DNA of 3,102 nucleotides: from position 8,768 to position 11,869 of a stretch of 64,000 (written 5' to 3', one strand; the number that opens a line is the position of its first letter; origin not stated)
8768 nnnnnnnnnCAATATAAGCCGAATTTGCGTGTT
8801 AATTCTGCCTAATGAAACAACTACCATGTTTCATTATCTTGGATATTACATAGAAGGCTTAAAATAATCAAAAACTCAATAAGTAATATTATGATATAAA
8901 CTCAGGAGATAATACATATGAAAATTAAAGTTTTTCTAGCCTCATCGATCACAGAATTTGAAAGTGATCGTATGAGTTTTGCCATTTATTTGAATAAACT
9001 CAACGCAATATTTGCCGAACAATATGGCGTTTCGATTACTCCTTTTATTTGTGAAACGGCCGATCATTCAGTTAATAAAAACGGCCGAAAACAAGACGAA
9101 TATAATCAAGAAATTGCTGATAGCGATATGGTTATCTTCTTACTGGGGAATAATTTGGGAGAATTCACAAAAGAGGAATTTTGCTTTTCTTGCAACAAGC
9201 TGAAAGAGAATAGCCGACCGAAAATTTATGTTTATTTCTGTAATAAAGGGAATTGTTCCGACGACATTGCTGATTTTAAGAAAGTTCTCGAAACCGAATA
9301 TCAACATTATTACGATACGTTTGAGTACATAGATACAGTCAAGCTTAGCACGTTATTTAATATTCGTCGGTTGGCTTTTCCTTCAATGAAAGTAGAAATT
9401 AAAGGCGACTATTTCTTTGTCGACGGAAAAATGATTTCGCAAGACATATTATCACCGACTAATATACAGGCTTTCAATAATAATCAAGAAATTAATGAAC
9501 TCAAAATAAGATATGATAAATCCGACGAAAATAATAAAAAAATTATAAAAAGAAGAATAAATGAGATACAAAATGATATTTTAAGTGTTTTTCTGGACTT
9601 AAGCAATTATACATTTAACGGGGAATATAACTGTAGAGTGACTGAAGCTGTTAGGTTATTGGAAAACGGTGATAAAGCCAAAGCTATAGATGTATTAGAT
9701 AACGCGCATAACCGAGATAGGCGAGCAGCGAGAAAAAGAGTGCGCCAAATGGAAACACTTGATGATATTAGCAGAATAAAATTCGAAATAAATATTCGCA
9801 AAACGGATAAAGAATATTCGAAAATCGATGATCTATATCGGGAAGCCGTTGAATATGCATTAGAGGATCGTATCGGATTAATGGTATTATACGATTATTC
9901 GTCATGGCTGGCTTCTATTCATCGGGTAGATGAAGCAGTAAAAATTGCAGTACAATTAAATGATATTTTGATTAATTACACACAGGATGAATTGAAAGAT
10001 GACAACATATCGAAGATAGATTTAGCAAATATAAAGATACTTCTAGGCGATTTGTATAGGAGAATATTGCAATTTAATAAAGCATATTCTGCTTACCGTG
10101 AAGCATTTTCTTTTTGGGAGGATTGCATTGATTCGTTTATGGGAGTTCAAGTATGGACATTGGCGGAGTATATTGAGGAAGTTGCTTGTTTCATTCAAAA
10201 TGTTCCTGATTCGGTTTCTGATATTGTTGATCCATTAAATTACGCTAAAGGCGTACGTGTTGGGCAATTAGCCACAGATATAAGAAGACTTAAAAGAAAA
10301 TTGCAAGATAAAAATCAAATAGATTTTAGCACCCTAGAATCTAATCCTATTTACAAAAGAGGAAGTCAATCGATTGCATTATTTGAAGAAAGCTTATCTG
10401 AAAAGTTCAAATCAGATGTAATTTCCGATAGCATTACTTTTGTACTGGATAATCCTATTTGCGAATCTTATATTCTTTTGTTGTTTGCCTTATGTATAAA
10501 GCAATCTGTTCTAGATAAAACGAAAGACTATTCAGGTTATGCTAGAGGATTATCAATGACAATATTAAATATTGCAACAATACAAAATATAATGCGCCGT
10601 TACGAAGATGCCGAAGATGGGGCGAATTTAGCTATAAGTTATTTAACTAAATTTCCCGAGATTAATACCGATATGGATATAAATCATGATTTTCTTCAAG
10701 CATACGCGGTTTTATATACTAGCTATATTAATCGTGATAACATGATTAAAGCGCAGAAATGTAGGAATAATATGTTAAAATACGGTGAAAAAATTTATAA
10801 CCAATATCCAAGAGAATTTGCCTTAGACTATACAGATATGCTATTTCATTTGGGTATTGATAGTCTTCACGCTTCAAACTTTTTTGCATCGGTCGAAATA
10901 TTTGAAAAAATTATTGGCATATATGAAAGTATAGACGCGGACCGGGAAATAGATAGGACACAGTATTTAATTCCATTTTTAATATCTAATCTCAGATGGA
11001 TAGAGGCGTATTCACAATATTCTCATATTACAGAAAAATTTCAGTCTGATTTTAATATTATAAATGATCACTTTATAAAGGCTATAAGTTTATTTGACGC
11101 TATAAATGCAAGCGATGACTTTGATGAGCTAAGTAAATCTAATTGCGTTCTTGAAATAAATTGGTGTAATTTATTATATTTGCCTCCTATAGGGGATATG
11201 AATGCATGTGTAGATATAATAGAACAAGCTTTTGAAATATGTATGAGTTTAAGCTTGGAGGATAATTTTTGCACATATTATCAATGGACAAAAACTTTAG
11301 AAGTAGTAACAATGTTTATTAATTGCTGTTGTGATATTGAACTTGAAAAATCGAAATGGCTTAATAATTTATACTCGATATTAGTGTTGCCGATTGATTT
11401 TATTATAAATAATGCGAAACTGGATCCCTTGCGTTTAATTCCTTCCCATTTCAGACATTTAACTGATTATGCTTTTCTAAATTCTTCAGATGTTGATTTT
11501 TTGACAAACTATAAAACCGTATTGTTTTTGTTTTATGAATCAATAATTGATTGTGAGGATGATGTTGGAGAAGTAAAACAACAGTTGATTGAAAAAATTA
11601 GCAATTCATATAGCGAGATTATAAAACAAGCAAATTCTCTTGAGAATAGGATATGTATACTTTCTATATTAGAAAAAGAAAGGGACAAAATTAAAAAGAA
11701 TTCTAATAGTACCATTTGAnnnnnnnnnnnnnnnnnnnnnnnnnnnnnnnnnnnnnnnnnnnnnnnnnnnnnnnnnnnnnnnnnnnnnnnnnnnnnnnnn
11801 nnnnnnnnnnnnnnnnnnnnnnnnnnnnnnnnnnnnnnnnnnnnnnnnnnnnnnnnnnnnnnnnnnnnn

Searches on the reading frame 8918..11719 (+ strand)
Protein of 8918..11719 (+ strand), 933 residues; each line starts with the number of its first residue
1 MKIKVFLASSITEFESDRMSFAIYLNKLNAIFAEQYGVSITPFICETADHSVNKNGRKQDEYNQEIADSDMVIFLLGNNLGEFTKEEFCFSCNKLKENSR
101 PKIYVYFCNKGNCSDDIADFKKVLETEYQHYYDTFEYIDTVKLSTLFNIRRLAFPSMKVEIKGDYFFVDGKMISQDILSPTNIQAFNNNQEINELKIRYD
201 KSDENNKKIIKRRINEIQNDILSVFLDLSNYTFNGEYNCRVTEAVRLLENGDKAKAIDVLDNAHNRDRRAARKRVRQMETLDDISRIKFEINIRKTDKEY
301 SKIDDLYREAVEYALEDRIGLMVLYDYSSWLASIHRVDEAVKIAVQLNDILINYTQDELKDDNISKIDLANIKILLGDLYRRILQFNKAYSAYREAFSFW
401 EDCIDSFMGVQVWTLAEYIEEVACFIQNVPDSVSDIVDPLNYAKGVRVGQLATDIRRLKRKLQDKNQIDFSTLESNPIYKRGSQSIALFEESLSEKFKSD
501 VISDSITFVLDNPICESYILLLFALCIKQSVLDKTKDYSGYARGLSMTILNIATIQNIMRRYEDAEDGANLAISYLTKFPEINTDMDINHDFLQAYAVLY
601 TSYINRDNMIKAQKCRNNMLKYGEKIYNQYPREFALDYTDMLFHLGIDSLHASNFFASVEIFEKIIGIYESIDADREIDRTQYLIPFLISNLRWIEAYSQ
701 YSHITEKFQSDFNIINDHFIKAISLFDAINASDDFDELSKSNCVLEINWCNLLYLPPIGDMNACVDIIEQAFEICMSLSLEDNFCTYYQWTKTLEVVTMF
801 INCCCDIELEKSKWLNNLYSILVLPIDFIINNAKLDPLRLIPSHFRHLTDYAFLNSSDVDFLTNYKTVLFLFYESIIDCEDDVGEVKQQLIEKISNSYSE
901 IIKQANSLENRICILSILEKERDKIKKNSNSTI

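Call 4: search_protein_families(library=pfam, proteins=[window:8918-11719:+], max_evalue=0.1)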
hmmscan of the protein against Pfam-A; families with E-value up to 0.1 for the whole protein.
window:8918-11719:+ (933 aa): 3 families
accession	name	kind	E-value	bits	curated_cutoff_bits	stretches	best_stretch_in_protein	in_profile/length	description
PF13271.11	DUF4062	-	0.00012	22.6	24.7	1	4-86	1-70/82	Domain of unknown function (DUF4062)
PF13424.12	TPR_12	-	0.042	14.5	30.1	0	369-399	44-74/77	Tetratricopeptide repeat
PF07719.23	TPR_2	-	0.046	14.3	27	0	374-397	5-28/34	Tetratricopeptide repeat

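Call 5: search_protein_families(library=padloc, proteins=[window:8918-11719:+], max_evalue=0.1)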
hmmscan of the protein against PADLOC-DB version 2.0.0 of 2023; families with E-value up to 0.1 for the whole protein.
window:8918-11719:+ (933 aa): 0 families

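Call 6: search_protein_families(library=ncbifam, proteins=[window:8918-11719:+], max_evalue=0.1)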
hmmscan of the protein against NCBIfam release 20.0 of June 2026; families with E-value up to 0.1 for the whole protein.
window:8918-11719:+ (933 aa): 0 families

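Call 8: search_solved_structures(query=window:8918-11719:+, max_evalue=1, show_alignments=1)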
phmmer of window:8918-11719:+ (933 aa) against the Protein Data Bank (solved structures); distinct sequences matched with E-value up to 1: 0.

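Call 70: find_homologous_proteins(query=window:8918-11719:+, max_evalue=0.001)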
Query window:8918-11719:+ (933 aa): 34 proteins with E <= 0.001 among 8000 candidates.
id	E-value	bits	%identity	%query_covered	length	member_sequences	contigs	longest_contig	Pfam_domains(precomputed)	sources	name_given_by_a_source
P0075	0.0e+0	2084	100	100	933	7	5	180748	-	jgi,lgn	-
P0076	0.0e+0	1452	70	99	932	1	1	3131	-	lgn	-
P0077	0.0e+0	1096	55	99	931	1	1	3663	PF13424.13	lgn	-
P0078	0.0e+0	1031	53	99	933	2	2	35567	-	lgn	-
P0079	1.6e-265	902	48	98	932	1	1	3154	-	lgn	-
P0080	2.8e-38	150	33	37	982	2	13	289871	PF13431.13,PF13176.13,PF24885.2,PF13428.13,PF13374.13,PF13371.13,PF00515.35,PF13424.13,PF13432.13,PF13181.13,PF12968.14,PF07719.24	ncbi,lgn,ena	-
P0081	4.9e-36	143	25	43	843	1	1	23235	PF13271.12,PF13424.13,PF24885.2,PF13428.13,PF13181.13,PF13374.13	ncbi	-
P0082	1.4e-35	141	32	43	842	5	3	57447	PF13431.13,PF00515.35,PF13424.13,PF13176.13,PF20421.5,PF24885.2,PF13432.13,PF13428.13,PF13181.13,PF07719.24,PF13374.13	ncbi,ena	-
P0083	2.8e-34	137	30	43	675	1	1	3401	PF00515.35,PF10952.16,PF13424.13,PF13176.13,PF24885.2,PF13428.13,PF13181.13,PF07719.24,PF13374.13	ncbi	-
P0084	1.9e-31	127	32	37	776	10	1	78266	PF13431.13,PF00515.35,PF01535.27,PF13424.13,PF13176.13,PF20421.5,PF24885.2,PF13428.13,PF13181.13,PF07719.24,PF13374.13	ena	-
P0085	1.6e-30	124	28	44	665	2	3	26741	-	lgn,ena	-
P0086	1.6e-29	121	30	43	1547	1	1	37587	PF14559.13,PF13424.13,PF13176.13,PF07719.24,PF13374.13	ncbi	-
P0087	3.9e-29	120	28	44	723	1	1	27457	PF09986.16,PF10952.16,PF13176.13,PF24885.2,PF13428.13,PF13374.13,PF14559.13,PF25068.3,PF17874.8,PF14837.12,PF00515.35,PF04212.25,PF13424.13,PF13432.13,PF13181.13,PF07719.24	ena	-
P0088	7.2e-29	119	27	44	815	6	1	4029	PF09986.16,PF10952.16,PF13176.13,PF24885.2,PF10623.16,PF13428.13,PF13374.13,PF14559.13,PF24575.2,PF02380.21,PF17874.8,PF14837.12,PF00515.35,PF04212.25,PF13424.13,PF13181.13,PF08546.18,PF07719.24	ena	-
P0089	2.9e-28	117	27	42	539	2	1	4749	PF00515.35,PF13424.13,PF07719.24,PF13374.13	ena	-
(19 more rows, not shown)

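Call 71: find_encoding_contigs(protein=P0075, flank=8000, max_places=5)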
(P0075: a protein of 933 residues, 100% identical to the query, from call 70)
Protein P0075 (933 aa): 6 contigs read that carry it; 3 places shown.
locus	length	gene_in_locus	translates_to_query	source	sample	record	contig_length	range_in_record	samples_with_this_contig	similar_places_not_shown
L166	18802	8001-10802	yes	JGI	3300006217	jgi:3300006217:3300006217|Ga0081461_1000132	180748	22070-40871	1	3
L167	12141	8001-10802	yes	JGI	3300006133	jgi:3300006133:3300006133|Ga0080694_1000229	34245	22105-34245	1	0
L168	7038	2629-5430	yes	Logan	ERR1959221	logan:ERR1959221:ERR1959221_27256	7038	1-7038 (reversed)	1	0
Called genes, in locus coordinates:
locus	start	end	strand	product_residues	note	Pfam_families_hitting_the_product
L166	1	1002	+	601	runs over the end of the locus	-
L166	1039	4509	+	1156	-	PF08010:Phage_30_3 (weak)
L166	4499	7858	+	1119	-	PF09479:Flg_new, PF18998:Flg_new_2 (faint), PF09479:Flg_new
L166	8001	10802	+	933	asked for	-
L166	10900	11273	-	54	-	-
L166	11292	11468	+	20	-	-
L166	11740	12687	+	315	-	PF08878:HamA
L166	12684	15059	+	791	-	PF00270:DEAD, PF04851:ResIII, PF00271:Helicase_C (weak)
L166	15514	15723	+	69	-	-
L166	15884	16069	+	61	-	PF12728:HTH_17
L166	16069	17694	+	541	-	PF13102:Phage_int_SAM_5 (weak), PF14659:Phage_int_SAM_3, PF00589:Phage_integrase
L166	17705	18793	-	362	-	PF13245:AAA_19 (weak), PF00580:UvrD-helicase, PF01443:Viral_helicase1 (weak)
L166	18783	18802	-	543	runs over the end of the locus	PF02463:SMC_N (weak), PF13175:AAA_15, PF13476:AAA_23, PF13555:AAA_29 (weak), PF13304:AAA_21 (faint), PF20469:OLD-like_TOPRIM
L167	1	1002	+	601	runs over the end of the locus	-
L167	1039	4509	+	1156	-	PF08010:Phage_30_3 (weak)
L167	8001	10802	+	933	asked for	-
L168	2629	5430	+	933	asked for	-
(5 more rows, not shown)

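Call 72: find_encoding_contigs(protein=P0078, flank=8000, max_places=3)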
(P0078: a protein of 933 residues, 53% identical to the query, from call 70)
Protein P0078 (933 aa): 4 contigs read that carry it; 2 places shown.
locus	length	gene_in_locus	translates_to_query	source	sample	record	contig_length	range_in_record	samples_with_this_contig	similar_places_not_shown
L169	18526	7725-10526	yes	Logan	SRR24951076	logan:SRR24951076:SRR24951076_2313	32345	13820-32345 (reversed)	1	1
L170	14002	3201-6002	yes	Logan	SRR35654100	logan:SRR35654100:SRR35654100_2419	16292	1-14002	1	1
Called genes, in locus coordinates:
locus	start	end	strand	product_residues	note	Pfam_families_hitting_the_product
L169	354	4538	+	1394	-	PF13306:LRR_5, PF13855:LRR_8 (faint), PF13306:LRR_5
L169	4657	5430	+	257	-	-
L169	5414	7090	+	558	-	-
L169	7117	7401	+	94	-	-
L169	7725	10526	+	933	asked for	-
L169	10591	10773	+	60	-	-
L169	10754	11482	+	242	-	PF00092:VWA, PF25106:VWA_4, PF13519:VWA_2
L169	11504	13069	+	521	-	PF00069:Pkinase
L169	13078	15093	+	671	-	-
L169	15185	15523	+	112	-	PF01381:HTH_3 (weak)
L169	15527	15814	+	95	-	PF02026:RyR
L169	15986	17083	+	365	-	-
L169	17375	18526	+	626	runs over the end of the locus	PF13676:TIR_2 (faint)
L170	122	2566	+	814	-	-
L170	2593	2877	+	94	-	-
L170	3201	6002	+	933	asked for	-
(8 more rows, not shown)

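Call 103: search_protein_families(library=padloc, proteins=[L166:11740-12687:+, L166:12684-15059:+, L166:17705-18793:-], max_evalue=0.00001)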
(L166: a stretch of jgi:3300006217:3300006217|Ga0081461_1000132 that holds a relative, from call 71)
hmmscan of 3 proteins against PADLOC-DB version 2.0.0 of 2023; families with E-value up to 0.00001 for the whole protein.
L166:11740-12687:+ (315 aa): 3 families
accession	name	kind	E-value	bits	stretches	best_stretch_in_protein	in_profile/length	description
PDLC00171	HamA1|HamA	-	8.5e-17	59.4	1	12-306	5-275/286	DUF1837 domain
PDLC00167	HamA1|HamA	-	2.4e-15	54.7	1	37-307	38-285/298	DUF1837 domain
PDLC00157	HamA1|HamA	-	7.8e-06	23.3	0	42-190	49-190/297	DUF1837 domain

L166:12684-15059:+ (791 aa): 20 families
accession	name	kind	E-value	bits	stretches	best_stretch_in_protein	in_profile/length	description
PDLC00184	HamB1|HamB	-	2e-86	288.8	1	51-785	65-737/738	DEAD-box helicase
PDLC00180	HamB1|HamB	-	2.2e-83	279.1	1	77-786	72-706/709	DEAD-box helicase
PDLC00191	HamB1|HamB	-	8.1e-83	277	1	11-651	8-647/767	DEAD-box helicase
PDLC00201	HamB2|HamB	-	1.1e-65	220.4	1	77-748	74-672/721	DEAD-box helicase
PDLC00176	HamB1|HamB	-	8.4e-47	157.8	1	79-518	106-521/845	DEAD-box helicase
PDLC00182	HamB1|HamB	-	6.7e-46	155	1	103-748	99-682/719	DEAD-box helicase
PDLC00186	HamB1|HamB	-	9.5e-46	154.2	2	339-508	374-532/864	DEAD-box helicase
PDLC00190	HamB1|HamB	-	2.4e-41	140.1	2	253-518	271-525/866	DEAD-box helicase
PDLC00187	HamB1|HamB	-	2.7e-40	136.4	2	329-506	352-516/851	DEAD-box helicase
PDLC00185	HamB1|HamB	-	9.5e-38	127.6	2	99-229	139-266/871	DEAD-box helicase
PDLC00200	HamB2|HamB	-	1.1e-36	124.3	2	341-508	376-531/865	DEAD-box helicase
PDLC00199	HamB2|HamB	-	1.4e-29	100.7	2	351-511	373-521/841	DEAD-box helicase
PDLC00177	HamB1|HamB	-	2.6e-29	100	2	81-237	117-270/841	DEAD-box helicase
PDLC00193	HamB1|HamB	-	3.8e-28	96.3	1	189-691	24-473/570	DEAD-box helicase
PDLC00181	HamB1|HamB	-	3.6e-22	76.2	2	337-511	346-513/836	DEAD-box helicase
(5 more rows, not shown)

L166:17705-18793:- (362 aa): 37 families (the best 25 are shown)
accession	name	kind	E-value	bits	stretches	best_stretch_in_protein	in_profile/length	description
PDLC00148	GajB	-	1.4e-99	331.5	1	1-350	1-360/369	UrvD helicase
PDLC00140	GajB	-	1.4e-80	269.3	1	1-360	1-360/365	UrvD helicase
PDLC00120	GajB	-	7.2e-25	86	1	5-234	4-240/458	UrvD helicase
PDLC00122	GajB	-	1.6e-18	64.9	1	4-242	19-259/502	UrvD helicase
PDLC00123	GajB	-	5.1e-18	63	1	2-234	17-261/540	UrvD helicase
PDLC00129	GajB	-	3.5e-16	56.9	1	114-236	201-313/594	UrvD helicase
PDLC00112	GajB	-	1.1e-15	55.2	1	136-181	208-253/581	UrvD helicase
PDLC00118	GajB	-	3.7e-15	53.8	1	2-262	6-268/515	UrvD helicase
PDLC00127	GajB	-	8.4e-15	52.3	1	101-238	164-291/594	UrvD helicase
PDLC00117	GajB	-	9.7e-15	52.1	1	106-232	186-302/604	UrvD helicase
PDLC00106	GajB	-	3.2e-14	50.4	1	123-232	189-288/577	UrvD helicase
PDLC00119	GajB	-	1.4e-13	48.7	1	119-188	199-267/565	UrvD helicase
PDLC00132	GajB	-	4.7e-13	46.6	1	103-241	179-308/625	UrvD helicase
PDLC00138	GajB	-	3.2e-12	44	0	120-181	202-263/581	UrvD helicase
PDLC00130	GajB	-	3.7e-12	43.3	1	123-241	189-299/589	UrvD helicase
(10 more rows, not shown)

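Call 110: predict_structure(alignment_id=A3)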
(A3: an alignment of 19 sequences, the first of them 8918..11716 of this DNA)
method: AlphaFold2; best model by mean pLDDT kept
length: 933 residues; sequences in the alignment: 19
mean_pLDDT: 81.8   pTM: 0.64
mean pLDDT of the five models: 81.8, 80.9, 79.5, 77.8, 72.9
residues with pLDDT >= 90: 229; 70-90: 558; 50-70: 124; < 50: 22
segments of 3 or more residues with pLDDT < 50: 501-509, 848-858
pLDDT, mean of each block of 10 residues (from residue 1): 83 83 87 85 71 65 87 87 86 84 85 81 80 84 88 83 86 84 85 86 86 86 78 63 77 74 62 82 91 84 94 92 96 92 96 87 87 94 86 90 80 89 84 56 64 76 80 76 58 58 46 76 91 86 91 85 90 86 74 94 87 94 92 90 92 90 93 83 89 92 71 87 94 85 91 74 88 88 70 86 73 82 91 81 52 46 73 82 79 90 79 78 81 45
secondary structure, 60 per line:
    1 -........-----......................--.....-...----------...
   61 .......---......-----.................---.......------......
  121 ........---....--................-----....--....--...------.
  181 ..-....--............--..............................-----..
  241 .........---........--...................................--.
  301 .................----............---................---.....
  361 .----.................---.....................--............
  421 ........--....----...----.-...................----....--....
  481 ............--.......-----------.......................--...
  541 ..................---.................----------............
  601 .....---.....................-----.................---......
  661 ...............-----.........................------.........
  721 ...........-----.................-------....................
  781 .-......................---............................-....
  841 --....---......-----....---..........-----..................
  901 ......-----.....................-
elements in order (helices of 4 or more, strands of 3 or more residues): E2-9 H15-36 E39-43 H58-67 E71-76 H82-98 E102-108 H115-128 E132-135 H138-153 E159-162 E165-168 E171-173 H184-187 H190-201 H204-233 H239-249 H253-260 H263-297 H300-317 H322-333 H337-352 H356-361 H366-382 H386-406 H409-428 H448-466 H471-474 H477-492 H495-501 H513-535 H538-558 H562-578 H589-605 H609-629 H635-651 H655-675 H681-705 H712-731 H737-753 H761-781 H783-804 H808-835 H837-840 H843-846 H850-855 H861-864 H868-877 H883-906 H912-932

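Call 112: fold_search(model_id=the predicted structure, library=pdb)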
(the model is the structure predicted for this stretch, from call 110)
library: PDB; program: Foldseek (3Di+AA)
matches with E <= 10: 1330; with E <= 0.001: 33
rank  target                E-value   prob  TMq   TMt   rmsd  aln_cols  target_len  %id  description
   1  7dkh_I                1.6e-06  1.00  0.14  0.14  26.2      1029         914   11  Crystal structure of the Ctr9/Paf1/Cdc73/Rtf1 quaternary complex (released 2021-11-24)
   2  7t7t_A                1.6e-05  1.00  0.25  0.48  15.2       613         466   11  Structure of TSK/BRU1 bound to histone H3.1 (released 2022-03-30)
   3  8q9t_E                1.7e-05  1.00  0.17  0.15  27.3      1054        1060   10  CryoEM structure of a S. Cerevisiae Ski238 complex bound to RNA (released 2023-11-29)
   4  4buj_F                3.8e-05  1.00  0.16  0.13  29.0      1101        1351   10  Crystal structure of the S. cerevisiae Ski2-3-8 complex (released 2013-08-28)
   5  8j8p_C                5.7e-05  1.00  0.16  0.17  29.2      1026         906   11  Structure of the four-component Paf1 complex from Saccharomyces eubayanus (released 2023-05-24)
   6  9g8o_B                6.4e-05  1.00  0.14  0.14  27.6       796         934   10  human 40S ribosome bound by a SKI238-exosome complex (released 2024-10-16)
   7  6hc2_S                1.1e-04  1.00  0.25  0.54   9.7       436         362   11  Crystal structure of NuMA/LGN hetero-hexamers (released 2019-05-29)
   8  8qcb_B                1.4e-04  1.00  0.19  0.24  21.1       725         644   11  CryoEM structure of a S. Cerevisiae Ski2387 complex in the open state (released 2023-11-08)
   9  8jal_B                1.7e-04  1.00  0.18  0.26  21.1       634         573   13  Structure of CRL2APPBP2 bound with RxxGP degron (dimer) (released 2023-10-18)
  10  6hc2_E                1.8e-04  1.00  0.24  0.52  16.1       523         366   10  Crystal structure of NuMA/LGN hetero-hexamers (released 2019-05-29)
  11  3sf4_C                2.3e-04  1.00  0.23  0.51  10.3       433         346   11  Crystal structure of the complex between the conserved cell polarity proteins Inscuteable and LGN (released 2011-11-23)
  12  5a7d_F                2.4e-04  1.00  0.23  0.48  10.4       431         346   12  Tetrameric assembly of LGN with Inscuteable (released 2016-08-03)
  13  6hc2_A                2.5e-04  1.00  0.23  0.50  16.5       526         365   10  Crystal structure of NuMA/LGN hetero-hexamers (released 2019-05-29)
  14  8ga7                  2.5e-04  0.92  0.09  0.14  25.2       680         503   11  Geometrically programmable nanomaterial construction using regularized protein building blocks (released 2024-03-13)
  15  4wne_A                2.6e-04  1.00  0.27  0.63   6.4       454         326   11  Crystal structure of the TPR domain of LGN in complex with Frmpd4/Preso1 at 2.0 Angstrom resolution (released 2015-09-16)
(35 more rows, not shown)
